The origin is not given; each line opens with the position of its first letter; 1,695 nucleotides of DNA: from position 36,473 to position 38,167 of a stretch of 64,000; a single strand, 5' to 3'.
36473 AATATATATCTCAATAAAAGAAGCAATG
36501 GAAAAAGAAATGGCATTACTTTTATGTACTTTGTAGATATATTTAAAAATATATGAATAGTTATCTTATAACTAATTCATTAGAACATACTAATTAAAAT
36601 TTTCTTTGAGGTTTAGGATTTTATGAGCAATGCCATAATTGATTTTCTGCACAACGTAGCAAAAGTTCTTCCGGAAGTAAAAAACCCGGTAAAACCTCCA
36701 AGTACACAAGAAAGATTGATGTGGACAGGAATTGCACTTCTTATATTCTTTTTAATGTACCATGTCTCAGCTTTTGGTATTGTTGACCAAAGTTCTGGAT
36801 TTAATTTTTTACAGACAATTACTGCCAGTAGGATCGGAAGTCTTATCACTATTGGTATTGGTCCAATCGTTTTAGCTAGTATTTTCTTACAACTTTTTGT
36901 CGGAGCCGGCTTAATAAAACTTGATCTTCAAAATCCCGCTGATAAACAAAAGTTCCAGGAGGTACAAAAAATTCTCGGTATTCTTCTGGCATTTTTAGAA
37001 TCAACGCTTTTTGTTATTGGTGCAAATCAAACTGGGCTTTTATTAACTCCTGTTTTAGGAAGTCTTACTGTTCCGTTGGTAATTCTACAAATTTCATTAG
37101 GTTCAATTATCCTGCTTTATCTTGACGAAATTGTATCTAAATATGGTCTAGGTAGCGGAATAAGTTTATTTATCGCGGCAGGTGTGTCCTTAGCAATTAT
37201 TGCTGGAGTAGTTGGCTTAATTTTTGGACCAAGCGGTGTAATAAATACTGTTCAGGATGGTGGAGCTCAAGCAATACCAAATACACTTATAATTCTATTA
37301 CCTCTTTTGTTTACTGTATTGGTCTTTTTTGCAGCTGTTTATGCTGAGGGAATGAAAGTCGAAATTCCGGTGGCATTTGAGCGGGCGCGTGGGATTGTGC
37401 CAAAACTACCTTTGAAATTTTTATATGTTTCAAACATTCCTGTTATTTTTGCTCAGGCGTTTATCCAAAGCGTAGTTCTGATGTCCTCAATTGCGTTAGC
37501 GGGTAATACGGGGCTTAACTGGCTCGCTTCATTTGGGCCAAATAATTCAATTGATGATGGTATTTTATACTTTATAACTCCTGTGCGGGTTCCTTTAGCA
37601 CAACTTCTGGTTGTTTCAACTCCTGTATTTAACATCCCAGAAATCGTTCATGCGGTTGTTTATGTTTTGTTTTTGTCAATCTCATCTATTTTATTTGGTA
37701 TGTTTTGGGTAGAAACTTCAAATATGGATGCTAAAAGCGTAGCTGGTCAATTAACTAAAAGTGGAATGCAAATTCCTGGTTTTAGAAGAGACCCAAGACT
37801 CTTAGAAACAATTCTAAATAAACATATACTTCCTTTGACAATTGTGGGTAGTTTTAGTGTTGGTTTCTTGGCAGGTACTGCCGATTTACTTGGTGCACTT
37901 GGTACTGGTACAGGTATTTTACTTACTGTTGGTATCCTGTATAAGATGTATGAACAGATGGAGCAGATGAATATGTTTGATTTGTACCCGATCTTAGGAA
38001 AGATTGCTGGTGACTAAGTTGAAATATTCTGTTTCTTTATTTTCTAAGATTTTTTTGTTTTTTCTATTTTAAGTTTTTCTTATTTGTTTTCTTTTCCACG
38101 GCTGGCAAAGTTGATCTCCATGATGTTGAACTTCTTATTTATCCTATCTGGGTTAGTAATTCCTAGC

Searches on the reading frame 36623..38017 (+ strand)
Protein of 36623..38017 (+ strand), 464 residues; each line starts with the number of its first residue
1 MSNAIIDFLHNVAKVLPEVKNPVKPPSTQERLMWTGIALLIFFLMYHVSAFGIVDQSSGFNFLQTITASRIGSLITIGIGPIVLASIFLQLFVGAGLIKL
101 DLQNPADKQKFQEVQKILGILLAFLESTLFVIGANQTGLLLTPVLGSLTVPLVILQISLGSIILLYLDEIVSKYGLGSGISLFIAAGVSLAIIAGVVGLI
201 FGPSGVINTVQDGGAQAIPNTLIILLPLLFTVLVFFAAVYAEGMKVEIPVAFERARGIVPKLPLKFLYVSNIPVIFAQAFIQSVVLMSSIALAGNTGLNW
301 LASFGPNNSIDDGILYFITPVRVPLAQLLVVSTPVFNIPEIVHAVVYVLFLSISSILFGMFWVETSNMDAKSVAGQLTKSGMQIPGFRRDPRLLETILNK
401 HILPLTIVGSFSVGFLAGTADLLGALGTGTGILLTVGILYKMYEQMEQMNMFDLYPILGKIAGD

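Call 23: search_protein_families(library=pfam, proteins=[window:36623-38017:+], max_evalue=0.001)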
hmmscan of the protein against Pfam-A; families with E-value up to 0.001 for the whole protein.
window:36623-38017:+ (464 aa): 1 family
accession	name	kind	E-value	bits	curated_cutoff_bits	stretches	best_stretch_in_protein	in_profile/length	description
PF00344.25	SecY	-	9.4e-62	209.5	32.2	1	73-443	1-306/306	SecY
